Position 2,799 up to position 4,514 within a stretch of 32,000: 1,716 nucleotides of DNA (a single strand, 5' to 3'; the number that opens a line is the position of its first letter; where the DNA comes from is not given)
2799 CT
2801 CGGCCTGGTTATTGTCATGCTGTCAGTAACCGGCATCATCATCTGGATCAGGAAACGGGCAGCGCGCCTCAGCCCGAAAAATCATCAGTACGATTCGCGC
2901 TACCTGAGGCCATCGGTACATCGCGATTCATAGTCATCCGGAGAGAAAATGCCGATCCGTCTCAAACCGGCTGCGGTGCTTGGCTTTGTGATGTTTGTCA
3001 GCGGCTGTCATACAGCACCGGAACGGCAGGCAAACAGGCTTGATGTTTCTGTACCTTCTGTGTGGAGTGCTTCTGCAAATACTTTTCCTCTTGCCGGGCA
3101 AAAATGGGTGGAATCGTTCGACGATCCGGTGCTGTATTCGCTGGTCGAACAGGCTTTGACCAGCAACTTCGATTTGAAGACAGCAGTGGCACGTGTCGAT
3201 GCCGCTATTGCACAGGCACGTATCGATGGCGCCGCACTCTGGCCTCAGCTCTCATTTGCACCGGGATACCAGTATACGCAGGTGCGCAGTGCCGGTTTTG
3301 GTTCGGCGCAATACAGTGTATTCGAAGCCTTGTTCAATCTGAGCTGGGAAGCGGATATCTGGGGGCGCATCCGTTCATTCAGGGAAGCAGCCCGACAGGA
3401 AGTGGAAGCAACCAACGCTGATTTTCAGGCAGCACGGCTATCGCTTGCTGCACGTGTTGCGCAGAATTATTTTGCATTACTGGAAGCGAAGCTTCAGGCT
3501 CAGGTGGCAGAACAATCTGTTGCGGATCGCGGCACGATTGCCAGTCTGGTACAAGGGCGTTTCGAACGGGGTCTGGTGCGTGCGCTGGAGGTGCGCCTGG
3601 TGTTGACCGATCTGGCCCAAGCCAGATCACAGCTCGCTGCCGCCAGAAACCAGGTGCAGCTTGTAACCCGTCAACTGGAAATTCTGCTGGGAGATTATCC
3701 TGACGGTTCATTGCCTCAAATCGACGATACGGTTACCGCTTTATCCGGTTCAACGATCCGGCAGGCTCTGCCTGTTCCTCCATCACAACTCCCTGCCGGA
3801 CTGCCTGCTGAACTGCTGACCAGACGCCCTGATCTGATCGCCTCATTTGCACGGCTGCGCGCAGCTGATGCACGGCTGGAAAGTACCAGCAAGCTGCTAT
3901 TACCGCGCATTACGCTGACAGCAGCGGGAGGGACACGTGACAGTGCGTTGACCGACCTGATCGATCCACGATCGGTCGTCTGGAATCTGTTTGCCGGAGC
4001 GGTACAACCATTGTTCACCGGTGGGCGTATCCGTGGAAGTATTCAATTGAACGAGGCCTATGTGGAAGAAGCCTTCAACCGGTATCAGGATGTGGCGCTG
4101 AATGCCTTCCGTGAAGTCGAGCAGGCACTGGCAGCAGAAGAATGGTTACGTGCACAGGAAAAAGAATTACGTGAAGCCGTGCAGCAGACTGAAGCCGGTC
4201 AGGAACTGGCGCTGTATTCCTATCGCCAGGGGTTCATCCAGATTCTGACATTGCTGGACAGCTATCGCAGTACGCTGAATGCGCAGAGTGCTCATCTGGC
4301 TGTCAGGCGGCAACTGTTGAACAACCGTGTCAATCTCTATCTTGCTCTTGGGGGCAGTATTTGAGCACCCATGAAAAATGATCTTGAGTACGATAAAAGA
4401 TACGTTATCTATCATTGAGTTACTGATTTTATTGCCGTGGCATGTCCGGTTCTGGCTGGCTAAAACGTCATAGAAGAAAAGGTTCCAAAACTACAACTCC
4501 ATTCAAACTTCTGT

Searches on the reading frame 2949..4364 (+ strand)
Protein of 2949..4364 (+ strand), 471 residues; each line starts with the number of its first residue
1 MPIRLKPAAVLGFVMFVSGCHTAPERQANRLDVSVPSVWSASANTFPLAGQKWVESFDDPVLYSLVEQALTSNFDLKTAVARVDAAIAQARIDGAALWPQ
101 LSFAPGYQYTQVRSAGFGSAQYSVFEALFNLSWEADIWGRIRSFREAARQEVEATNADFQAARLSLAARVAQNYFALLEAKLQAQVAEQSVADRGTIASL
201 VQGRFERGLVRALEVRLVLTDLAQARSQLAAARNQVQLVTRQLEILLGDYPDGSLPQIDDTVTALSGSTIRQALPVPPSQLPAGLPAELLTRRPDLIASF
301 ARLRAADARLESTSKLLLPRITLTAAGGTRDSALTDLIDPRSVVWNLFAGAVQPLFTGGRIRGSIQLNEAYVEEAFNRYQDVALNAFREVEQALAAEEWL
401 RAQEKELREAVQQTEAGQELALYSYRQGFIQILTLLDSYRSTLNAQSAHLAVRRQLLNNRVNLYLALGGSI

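Call 10: search_protein_families(library=pfam, proteins=[window:2949-4364:+])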
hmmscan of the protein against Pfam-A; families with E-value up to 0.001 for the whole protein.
window:2949-4364:+ (471 aa): 1 family
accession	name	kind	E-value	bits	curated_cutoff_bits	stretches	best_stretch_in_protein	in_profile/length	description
PF02321.23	OEP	-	8.8e-40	136.9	22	2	64-248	3-187/187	Outer membrane efflux protein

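Call 42: find_encoding_contigs(protein=window:2949-4364:+, flank=10000, max_places=3)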
Protein window:2949-4364:+ (471 aa): 24 contigs read that carry it; 3 places shown.
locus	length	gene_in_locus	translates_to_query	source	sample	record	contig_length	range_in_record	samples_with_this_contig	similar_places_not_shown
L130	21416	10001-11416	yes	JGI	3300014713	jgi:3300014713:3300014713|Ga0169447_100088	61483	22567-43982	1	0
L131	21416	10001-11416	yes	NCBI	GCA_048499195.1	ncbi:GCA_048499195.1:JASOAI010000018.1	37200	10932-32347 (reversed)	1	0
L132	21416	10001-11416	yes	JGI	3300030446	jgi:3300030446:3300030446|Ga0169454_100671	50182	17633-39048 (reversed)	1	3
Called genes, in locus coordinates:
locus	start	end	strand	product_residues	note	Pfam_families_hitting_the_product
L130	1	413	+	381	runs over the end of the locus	PF01041:DegT_DnrJ_EryC1, PF00155:Aminotran_1_2 (weak), PF00266:Aminotran_5 (weak)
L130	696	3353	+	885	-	PF00580:UvrD-helicase, PF13245:AAA_19 (weak), PF13361:UvrD_C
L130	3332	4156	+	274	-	PF12705:PDDEXK_1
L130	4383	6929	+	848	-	PF07660:STN, PF07715:Plug, PF00593:TonB_dep_Rec_b-barrel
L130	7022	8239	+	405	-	-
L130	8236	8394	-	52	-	-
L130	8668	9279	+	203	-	-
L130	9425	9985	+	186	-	PF03929:PepSY_TM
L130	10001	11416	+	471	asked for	PF02321:OEP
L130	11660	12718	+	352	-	-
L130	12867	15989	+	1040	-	PF00873:ACR_tran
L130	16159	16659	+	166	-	PF04542:Sigma70_r2 (weak), PF07638:Sigma70_ECF (weak), PF08281:Sigma70_r4_2, PF04545:Sigma70_r4 (weak)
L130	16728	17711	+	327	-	PF16220:DUF4880, PF04773:FecR, PF16344:FecR_C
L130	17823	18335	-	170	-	-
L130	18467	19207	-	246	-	PF13795:HupE_UreJ_2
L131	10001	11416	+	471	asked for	PF02321:OEP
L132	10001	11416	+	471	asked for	PF02321:OEP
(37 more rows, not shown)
